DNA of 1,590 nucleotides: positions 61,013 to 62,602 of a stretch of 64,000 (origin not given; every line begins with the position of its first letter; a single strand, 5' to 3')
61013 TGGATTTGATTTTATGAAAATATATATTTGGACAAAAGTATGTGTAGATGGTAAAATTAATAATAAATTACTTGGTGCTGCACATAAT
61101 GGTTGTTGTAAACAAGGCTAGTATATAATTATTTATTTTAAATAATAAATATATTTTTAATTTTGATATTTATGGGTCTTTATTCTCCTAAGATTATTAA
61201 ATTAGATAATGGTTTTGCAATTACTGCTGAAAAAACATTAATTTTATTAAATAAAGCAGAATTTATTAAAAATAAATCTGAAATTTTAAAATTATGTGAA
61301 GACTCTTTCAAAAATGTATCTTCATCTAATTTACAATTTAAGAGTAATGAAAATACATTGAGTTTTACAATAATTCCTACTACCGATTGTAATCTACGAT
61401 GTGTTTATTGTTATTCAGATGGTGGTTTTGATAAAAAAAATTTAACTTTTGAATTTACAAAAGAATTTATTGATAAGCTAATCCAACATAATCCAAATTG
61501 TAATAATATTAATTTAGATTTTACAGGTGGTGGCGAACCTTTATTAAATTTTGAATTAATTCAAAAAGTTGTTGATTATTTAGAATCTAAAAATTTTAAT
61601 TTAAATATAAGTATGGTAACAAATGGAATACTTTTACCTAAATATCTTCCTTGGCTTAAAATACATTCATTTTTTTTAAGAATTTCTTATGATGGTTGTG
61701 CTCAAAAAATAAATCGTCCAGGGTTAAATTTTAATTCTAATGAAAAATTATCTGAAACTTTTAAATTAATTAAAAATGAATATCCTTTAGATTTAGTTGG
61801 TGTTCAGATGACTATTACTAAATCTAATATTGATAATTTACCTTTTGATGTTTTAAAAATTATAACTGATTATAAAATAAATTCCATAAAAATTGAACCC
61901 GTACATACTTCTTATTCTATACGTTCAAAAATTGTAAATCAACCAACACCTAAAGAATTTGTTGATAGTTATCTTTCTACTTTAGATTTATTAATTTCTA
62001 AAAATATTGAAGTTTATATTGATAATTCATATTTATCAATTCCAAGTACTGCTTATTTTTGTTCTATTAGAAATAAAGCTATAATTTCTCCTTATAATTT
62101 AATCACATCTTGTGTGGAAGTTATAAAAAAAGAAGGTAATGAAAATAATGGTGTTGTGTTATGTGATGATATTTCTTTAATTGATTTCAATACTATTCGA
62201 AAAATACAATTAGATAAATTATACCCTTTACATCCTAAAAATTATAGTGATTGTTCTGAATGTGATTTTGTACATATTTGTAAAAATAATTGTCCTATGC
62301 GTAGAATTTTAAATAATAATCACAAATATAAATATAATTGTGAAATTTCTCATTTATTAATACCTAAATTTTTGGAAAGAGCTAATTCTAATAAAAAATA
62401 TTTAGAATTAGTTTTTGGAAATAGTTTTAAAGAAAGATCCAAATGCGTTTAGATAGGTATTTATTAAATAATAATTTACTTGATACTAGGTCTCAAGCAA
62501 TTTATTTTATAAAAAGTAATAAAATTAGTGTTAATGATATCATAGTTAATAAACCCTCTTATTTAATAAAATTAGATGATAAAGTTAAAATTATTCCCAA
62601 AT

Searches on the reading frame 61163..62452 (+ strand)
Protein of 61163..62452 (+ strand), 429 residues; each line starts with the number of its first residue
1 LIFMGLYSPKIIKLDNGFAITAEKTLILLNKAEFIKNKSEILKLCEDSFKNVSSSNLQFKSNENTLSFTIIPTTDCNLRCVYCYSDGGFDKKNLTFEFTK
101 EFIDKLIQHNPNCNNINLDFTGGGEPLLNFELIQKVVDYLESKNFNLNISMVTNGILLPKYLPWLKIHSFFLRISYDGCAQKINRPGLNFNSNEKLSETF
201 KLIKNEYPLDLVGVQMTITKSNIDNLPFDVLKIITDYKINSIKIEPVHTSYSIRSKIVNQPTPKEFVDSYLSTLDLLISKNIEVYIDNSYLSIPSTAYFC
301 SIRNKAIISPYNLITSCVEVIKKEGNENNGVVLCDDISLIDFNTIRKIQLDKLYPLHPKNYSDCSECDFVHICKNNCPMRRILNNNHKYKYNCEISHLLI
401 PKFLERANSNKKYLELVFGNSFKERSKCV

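Call 26: search_protein_families(library=pfam, proteins=[window:61163-62452:+], max_evalue=0.01)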
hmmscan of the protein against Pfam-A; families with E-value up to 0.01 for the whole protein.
window:61163-62452:+ (429 aa): 2 families
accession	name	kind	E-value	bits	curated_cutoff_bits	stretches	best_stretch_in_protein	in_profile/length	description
PF04055.27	Radical_SAM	-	9.3e-12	45.9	29.5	1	70-186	1-119/166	Radical SAM superfamily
PF13353.11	Fer4_12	-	1e-08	36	22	1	74-153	13-90/137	4Fe-4S single cluster domain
